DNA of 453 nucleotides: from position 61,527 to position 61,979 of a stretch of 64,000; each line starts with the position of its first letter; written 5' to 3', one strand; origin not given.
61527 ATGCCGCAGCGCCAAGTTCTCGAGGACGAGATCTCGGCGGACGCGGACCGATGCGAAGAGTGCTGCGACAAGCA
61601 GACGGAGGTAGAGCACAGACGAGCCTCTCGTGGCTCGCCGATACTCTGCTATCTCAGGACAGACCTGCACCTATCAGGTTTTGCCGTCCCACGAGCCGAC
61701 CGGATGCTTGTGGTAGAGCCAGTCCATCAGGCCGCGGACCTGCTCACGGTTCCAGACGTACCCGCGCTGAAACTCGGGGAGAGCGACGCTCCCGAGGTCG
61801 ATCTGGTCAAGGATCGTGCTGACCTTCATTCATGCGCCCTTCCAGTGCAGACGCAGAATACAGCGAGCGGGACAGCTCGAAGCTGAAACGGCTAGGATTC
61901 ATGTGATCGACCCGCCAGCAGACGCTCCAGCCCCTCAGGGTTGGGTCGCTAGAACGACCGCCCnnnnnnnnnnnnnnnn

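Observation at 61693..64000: Divergent defence pair: DUF262 (GmrSD-like) fragment cut by IS-B, and a large MmeI/PglX-family adenine methyltransferase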

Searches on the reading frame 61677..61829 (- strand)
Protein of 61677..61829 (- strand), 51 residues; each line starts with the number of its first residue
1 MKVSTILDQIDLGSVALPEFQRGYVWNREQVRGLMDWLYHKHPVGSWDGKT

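Call 7: search_protein_families(library=pfam, proteins=[window:61677-61829:-], max_evalue=0.01)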
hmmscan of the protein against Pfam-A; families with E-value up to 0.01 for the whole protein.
window:61677-61829:- (51 aa): 1 family
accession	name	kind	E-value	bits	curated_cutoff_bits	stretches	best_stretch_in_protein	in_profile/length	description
PF03235.19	GmrSD_N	-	3.2e-09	37.6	33.2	1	3-46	1-45/199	GmrSD restriction endonuclease, N-terminal domain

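Call 8: search_protein_families(library=padloc, proteins=[window:61677-61829:-], max_evalue=0.01)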
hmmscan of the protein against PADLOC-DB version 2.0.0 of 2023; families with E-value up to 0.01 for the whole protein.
window:61677-61829:- (51 aa): 12 families
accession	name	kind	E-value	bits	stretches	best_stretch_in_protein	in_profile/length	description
PDLC04151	HEC-05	-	1.4e-09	35.2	1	2-46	27-71/600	-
PDLC04709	PDC-M55C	-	1.9e-08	31.4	1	3-46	17-60/554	-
PDLC04150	HEC-05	-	1.3e-06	25.5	1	4-46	11-53/583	-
PDLC04153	HEC-05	-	0.00064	16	1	6-46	12-52/621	-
PDLC02695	Orf5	-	0.0011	15.5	1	14-36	19-41/601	Orf5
PDLC04157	HEC-06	-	0.0018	15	1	4-36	12-44/558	-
PDLC04155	HEC-06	-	0.0025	14.4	1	5-36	11-42/562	-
PDLC02688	Orf5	-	0.0076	12.9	1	17-40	12-35/554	Orf5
PDLC04027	PD-T4-2_A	-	0.0078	13.3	1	18-46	56-84/363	-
PDLC02786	SspE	-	0.0079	12.5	1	14-37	23-47/766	SspE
PDLC02792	SspE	-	0.0089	12.4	1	15-37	24-46/771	SspE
PDLC04154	HEC-06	-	0.0094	12.6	1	15-35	24-44/569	-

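Call 37: search_protein_families(library=ncbifam, proteins=[window:61677-61829:-], max_evalue=0.001)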
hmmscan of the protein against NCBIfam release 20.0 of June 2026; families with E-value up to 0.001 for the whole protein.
window:61677-61829:- (51 aa): 0 families
